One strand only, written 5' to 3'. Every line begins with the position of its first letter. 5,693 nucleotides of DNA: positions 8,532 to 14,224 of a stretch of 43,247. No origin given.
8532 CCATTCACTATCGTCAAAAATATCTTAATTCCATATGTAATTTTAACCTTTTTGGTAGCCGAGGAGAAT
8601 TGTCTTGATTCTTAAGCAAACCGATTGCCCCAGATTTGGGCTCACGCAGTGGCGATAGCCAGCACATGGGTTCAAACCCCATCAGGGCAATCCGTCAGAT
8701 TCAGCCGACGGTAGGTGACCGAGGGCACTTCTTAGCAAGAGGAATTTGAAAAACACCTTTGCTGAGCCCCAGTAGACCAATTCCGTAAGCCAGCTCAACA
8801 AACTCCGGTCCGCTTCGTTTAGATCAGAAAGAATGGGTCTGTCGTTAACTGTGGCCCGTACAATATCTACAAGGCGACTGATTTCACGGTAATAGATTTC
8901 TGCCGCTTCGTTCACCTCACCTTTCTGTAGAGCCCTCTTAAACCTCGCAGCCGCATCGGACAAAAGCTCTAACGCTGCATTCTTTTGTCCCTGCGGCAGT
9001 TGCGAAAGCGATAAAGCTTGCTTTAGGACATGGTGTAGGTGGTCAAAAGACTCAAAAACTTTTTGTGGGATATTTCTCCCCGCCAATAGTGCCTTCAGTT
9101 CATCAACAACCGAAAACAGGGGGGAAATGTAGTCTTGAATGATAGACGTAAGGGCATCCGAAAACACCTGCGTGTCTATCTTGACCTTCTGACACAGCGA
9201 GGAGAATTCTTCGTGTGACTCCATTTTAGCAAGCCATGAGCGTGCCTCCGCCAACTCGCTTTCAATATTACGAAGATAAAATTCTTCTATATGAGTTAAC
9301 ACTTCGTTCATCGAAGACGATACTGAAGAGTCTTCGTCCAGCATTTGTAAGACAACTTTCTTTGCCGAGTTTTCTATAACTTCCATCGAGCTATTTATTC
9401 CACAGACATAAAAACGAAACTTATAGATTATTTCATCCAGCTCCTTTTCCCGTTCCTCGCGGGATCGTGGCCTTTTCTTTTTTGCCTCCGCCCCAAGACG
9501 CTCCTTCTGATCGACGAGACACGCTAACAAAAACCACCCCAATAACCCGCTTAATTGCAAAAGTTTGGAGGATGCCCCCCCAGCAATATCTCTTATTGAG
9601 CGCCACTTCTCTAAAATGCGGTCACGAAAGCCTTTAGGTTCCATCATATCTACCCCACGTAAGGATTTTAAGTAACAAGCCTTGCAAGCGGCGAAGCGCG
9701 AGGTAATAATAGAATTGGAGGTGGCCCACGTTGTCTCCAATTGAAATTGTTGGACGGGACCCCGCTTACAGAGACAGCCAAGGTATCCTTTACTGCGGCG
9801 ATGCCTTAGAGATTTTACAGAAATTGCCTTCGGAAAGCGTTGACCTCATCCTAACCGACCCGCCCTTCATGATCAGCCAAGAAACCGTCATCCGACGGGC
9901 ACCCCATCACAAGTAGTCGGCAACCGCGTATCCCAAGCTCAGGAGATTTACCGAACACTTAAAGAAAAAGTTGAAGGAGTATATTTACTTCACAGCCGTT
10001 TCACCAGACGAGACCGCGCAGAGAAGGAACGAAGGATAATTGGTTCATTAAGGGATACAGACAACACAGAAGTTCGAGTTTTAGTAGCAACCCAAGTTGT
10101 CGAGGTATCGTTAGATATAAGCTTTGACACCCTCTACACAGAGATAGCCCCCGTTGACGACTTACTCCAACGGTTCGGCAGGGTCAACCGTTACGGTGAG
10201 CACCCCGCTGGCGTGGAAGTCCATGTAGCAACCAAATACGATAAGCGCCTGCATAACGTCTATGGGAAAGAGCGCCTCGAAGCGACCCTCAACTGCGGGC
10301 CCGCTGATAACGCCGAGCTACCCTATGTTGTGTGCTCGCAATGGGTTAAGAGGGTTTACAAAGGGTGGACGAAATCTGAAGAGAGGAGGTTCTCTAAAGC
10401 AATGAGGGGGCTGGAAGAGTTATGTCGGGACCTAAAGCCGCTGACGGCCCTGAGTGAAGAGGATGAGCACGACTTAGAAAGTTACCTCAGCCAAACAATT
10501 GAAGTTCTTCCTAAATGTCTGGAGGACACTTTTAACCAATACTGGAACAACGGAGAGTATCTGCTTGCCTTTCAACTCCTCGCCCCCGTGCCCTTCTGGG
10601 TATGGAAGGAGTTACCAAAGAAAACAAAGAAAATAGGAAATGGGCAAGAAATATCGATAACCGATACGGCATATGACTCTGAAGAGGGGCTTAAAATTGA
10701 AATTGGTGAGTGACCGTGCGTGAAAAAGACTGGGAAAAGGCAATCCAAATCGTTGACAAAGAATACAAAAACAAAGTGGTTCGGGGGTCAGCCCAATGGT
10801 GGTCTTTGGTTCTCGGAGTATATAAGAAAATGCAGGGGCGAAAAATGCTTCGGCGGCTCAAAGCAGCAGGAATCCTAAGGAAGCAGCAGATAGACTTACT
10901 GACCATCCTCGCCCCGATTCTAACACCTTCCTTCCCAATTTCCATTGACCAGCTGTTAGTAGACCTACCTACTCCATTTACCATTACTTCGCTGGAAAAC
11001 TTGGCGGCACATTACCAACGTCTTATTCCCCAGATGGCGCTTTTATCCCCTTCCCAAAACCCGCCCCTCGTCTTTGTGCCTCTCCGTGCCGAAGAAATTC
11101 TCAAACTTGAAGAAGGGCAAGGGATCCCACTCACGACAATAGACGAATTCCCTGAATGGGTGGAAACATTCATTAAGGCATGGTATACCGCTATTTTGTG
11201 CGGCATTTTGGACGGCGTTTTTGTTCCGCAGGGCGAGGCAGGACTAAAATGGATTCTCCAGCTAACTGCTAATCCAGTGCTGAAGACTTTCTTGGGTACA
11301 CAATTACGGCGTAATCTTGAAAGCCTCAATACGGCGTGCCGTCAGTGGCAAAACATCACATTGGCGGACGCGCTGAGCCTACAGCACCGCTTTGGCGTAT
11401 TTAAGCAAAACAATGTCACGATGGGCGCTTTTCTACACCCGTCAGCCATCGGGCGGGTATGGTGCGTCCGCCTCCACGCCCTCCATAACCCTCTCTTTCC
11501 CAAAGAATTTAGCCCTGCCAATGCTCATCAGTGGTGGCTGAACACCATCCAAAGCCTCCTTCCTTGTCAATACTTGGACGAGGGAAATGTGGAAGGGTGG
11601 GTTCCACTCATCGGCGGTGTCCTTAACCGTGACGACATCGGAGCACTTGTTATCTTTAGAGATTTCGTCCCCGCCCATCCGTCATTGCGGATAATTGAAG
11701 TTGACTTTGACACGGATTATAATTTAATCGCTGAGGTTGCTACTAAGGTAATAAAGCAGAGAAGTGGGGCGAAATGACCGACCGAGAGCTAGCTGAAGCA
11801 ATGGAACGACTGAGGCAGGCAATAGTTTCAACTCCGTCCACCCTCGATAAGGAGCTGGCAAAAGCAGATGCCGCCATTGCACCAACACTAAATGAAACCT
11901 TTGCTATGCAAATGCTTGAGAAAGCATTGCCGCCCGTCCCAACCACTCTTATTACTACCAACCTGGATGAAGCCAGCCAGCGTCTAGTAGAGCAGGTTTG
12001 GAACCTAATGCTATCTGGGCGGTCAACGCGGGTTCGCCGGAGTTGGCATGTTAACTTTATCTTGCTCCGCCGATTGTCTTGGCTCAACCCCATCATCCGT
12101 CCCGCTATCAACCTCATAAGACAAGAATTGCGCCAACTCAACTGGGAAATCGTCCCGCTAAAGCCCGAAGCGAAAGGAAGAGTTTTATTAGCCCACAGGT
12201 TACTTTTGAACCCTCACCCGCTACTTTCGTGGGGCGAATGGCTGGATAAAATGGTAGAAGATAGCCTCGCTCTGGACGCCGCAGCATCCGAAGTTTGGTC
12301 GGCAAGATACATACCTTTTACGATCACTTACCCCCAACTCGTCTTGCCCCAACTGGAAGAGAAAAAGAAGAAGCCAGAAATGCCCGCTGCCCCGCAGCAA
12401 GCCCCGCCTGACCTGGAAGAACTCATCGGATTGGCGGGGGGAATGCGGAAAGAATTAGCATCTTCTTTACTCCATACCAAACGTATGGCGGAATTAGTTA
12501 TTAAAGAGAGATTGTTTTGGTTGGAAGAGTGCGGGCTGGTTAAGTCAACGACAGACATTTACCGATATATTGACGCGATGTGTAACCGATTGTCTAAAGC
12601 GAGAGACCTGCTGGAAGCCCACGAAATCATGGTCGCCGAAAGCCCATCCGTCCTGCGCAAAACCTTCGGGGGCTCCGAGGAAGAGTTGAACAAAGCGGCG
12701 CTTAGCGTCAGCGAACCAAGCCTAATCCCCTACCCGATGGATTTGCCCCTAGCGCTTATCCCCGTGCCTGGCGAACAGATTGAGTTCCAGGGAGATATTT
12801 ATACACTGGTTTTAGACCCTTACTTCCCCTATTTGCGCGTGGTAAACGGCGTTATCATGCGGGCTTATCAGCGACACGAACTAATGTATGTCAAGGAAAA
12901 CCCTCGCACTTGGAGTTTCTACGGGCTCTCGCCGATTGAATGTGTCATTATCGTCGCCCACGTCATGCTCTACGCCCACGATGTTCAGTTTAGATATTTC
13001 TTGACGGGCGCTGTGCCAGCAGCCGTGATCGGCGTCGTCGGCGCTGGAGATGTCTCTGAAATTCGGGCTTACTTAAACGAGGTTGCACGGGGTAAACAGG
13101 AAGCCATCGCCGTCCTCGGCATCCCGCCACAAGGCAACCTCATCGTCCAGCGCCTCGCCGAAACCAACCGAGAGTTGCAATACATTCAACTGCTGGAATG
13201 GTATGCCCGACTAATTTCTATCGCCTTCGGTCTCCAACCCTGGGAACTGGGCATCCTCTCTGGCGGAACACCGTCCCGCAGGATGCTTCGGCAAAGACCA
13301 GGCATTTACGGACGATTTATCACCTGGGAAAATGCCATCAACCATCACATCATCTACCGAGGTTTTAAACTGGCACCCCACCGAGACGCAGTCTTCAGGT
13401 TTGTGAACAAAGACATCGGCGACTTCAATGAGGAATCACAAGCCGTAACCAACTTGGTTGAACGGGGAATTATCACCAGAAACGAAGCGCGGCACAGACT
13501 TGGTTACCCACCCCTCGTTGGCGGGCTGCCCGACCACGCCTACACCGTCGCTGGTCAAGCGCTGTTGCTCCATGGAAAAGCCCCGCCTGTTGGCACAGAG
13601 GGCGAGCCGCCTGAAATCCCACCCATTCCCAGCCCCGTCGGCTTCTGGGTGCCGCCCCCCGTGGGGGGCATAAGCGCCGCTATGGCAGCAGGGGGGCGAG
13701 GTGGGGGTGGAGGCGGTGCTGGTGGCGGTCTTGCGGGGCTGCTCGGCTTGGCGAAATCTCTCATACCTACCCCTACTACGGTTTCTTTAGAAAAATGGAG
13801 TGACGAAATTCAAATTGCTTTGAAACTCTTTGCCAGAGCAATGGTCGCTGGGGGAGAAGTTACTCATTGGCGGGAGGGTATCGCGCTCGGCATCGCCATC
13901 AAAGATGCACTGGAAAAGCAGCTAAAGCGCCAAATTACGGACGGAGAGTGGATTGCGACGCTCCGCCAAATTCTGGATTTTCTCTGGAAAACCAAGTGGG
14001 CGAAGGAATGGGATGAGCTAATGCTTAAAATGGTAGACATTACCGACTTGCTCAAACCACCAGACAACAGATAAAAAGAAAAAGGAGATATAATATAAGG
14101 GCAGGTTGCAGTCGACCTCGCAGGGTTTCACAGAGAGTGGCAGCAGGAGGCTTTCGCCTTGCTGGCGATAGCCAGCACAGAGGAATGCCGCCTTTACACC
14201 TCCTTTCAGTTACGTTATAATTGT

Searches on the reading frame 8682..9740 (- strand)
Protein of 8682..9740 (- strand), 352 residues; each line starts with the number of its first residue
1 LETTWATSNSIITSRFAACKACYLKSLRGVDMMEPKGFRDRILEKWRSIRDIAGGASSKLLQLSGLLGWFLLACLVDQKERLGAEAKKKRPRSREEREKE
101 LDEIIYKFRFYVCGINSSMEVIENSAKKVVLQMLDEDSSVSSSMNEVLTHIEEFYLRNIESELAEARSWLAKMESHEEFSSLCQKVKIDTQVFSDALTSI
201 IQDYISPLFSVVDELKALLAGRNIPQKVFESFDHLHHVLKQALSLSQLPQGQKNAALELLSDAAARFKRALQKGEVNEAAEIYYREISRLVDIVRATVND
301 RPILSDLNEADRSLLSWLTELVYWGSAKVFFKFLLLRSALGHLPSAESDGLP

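Call 8: search_protein_families(library=pfam, proteins=[window:8682-9740:-], max_evalue=0.01)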
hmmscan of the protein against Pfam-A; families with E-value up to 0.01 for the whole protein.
window:8682-9740:- (352 aa): 2 families
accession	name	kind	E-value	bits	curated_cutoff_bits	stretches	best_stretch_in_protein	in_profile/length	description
PF08771.16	FRB_dom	-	0.00074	20.2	24.7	0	121-194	24-95/99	FKBP12-rapamycin binding domain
PF22016.2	DUF6933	-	0.0056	17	27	0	114-173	81-142/157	Domain of unknown function (DUF6933)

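Call 9: search_protein_families(library=phrogs, proteins=[window:8682-9740:-], max_evalue=0.001)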
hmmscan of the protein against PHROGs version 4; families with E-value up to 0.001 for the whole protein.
window:8682-9740:- (352 aa): 0 families

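Call 46: search_protein_families(library=ncbifam, proteins=[window:8682-9740:-], max_evalue=0.01)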
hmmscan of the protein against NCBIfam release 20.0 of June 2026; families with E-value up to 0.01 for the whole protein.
window:8682-9740:- (352 aa): 1 family
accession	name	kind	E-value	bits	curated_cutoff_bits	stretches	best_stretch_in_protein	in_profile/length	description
NF042955.1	Ppl_antiphage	equivalog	0.0031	15.5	1000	1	99-243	473-606/882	anti-phage protein Ppl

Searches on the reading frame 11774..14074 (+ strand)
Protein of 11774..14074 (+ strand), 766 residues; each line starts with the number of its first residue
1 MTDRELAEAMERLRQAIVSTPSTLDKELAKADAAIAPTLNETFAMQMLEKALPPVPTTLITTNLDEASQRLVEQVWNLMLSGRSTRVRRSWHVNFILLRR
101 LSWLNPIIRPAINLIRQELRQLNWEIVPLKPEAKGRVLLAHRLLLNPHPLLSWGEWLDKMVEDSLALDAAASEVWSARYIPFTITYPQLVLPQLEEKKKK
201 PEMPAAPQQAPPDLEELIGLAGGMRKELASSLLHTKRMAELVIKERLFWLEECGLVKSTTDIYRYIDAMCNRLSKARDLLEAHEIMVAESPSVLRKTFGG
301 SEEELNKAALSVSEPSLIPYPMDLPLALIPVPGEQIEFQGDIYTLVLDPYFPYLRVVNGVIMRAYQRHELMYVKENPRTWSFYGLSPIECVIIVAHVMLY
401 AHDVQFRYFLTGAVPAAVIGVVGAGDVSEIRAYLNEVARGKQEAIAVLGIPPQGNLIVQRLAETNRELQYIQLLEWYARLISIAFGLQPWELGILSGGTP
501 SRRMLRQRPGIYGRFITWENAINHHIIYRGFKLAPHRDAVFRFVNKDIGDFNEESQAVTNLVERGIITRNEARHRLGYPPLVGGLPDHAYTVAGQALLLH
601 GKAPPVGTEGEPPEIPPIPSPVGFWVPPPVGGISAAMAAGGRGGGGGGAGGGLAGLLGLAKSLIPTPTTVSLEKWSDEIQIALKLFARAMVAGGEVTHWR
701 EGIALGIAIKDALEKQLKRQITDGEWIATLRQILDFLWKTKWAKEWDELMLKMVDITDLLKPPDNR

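Call 8: search_protein_families(library=pfam, proteins=[window:11774-14074:+], max_evalue=0.01)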
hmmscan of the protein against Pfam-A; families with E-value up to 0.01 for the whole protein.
window:11774-14074:+ (766 aa): 1 family
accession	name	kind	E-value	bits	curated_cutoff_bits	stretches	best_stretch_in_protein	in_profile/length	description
PF04860.17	Phage_portal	-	8.3e-15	55.2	39.1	1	324-577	79-321/321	Phage portal protein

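Call 9: search_protein_families(library=phrogs, proteins=[window:11774-14074:+], max_evalue=0.001)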
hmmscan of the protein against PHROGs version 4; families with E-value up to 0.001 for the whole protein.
window:11774-14074:+ (766 aa): 2 families
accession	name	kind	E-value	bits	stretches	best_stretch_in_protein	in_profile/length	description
phrog_2662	-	head and packaging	4.1e-28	99.4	1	325-585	148-412/717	portal protein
phrog_12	-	head and packaging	2e-20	74.4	1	325-595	169-435/646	portal protein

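Call 73: find_encoding_contigs(protein=window:11774-14074:+, flank=6000, max_places=6)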
Protein window:11774-14074:+ (766 aa): 8 contigs read that carry it; 6 places shown.
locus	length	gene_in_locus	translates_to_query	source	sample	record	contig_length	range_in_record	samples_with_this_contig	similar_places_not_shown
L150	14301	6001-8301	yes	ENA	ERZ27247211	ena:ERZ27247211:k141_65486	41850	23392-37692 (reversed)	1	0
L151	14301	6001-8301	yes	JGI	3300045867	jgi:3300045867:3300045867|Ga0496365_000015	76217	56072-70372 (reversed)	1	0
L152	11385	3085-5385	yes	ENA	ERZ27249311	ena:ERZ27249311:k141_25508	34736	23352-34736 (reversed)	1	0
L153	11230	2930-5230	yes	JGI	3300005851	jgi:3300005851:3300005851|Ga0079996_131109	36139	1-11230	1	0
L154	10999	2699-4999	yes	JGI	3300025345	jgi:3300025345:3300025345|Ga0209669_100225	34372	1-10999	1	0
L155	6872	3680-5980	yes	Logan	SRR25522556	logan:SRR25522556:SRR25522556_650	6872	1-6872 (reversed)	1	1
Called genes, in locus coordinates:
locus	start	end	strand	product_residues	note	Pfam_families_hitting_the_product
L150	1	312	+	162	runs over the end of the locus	-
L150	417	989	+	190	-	-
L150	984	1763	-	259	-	-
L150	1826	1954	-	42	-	-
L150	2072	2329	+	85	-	-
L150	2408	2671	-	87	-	-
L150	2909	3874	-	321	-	-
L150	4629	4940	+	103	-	-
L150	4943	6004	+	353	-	-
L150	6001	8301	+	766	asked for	PF04860:Phage_portal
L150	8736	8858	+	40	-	-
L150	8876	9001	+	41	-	-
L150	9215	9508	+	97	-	-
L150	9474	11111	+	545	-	PF03796:DnaB_C (weak), PF13481:AAA_25 (faint)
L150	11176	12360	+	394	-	-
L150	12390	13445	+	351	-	PF13191:AAA_16 (faint), PF00004:AAA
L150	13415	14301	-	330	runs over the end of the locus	PF21448:DNMK (faint)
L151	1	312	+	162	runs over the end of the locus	-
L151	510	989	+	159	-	-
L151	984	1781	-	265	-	-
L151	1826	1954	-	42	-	-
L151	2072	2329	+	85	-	-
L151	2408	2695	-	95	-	-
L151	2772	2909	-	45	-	-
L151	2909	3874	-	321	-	-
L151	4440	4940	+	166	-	-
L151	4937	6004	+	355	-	-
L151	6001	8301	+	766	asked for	PF04860:Phage_portal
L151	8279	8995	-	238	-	-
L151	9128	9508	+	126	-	-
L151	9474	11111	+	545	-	PF03796:DnaB_C (weak), PF13481:AAA_25 (faint)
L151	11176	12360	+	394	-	-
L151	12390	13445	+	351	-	PF13191:AAA_16 (faint), PF00004:AAA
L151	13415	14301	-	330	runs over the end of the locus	PF21448:DNMK (faint)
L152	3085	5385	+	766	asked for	PF04860:Phage_portal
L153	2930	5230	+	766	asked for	PF04860:Phage_portal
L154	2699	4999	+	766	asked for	PF04860:Phage_portal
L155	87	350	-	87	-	-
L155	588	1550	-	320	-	-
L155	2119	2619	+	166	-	-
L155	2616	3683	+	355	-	-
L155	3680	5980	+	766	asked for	PF04860:Phage_portal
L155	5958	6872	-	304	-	?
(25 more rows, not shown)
